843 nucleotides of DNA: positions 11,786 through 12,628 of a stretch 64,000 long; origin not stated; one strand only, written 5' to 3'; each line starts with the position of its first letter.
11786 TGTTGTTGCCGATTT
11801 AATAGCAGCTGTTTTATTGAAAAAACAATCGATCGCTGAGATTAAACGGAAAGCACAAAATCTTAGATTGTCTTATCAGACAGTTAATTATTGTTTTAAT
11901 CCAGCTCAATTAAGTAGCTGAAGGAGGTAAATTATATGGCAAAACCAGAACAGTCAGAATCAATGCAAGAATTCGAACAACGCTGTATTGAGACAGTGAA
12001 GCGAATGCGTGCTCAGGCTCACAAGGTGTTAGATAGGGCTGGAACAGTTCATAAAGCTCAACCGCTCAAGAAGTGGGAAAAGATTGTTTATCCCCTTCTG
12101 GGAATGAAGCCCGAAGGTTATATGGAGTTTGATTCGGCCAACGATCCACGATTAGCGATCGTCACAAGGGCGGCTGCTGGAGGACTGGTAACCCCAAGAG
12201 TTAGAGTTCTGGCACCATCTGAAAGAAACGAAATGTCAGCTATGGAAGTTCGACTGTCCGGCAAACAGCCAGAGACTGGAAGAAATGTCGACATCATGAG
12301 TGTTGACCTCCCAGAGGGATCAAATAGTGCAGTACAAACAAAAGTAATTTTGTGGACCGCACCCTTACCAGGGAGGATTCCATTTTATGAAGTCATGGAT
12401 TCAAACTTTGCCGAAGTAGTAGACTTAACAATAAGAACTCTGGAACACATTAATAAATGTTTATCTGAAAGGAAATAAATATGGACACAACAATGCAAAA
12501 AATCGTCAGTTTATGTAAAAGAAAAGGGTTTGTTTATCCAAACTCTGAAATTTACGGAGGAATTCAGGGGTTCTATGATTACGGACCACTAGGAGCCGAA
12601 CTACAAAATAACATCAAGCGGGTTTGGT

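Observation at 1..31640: AT-rich phage or prophage block next to a GC-rich chromosome, with no integrase or attachment repeats visible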

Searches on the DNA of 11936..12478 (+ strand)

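Call 71: search_rna_families(sources=[L078, L079, L080, L081, L066], threshold=evalue, max_evalue=0.01)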
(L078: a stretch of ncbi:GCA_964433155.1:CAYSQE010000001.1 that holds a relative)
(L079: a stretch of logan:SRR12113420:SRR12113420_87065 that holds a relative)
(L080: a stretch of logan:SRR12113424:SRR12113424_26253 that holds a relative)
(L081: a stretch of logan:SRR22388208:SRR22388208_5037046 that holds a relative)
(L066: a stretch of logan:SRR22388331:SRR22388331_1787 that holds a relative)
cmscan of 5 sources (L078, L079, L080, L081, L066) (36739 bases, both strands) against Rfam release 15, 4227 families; matches with E-value up to 0.01: 4.
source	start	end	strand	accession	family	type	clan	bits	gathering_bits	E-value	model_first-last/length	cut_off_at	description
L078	5843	5968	+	RF00230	T-box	Cis-reg; leader;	-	45.8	93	4.1e-07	1-219/219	no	T-box leader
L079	1154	1279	+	RF00230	T-box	Cis-reg; leader;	-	45.8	93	4.1e-07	1-219/219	no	T-box leader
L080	558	683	+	RF00230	T-box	Cis-reg; leader;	-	45.8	93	4.1e-07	1-219/219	no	T-box leader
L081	25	269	+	RF00230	T-box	Cis-reg; leader;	-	30.5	93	0.0034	1-219/219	no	T-box leader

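Call 73: search_rna_families(sources=[L080, L081], threshold=evalue, max_evalue=0.01, show_alignments=2)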
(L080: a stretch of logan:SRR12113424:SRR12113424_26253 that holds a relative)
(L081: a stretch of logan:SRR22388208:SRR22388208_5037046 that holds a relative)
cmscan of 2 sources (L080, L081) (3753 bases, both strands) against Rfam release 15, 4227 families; matches with E-value up to 0.01: 2.
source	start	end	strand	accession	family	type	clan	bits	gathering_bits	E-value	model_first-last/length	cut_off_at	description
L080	558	683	+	RF00230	T-box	Cis-reg; leader;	-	45.8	93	4.2e-08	1-219/219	no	T-box leader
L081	25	269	+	RF00230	T-box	Cis-reg; leader;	-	30.5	93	0.00035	1-219/219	no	T-box leader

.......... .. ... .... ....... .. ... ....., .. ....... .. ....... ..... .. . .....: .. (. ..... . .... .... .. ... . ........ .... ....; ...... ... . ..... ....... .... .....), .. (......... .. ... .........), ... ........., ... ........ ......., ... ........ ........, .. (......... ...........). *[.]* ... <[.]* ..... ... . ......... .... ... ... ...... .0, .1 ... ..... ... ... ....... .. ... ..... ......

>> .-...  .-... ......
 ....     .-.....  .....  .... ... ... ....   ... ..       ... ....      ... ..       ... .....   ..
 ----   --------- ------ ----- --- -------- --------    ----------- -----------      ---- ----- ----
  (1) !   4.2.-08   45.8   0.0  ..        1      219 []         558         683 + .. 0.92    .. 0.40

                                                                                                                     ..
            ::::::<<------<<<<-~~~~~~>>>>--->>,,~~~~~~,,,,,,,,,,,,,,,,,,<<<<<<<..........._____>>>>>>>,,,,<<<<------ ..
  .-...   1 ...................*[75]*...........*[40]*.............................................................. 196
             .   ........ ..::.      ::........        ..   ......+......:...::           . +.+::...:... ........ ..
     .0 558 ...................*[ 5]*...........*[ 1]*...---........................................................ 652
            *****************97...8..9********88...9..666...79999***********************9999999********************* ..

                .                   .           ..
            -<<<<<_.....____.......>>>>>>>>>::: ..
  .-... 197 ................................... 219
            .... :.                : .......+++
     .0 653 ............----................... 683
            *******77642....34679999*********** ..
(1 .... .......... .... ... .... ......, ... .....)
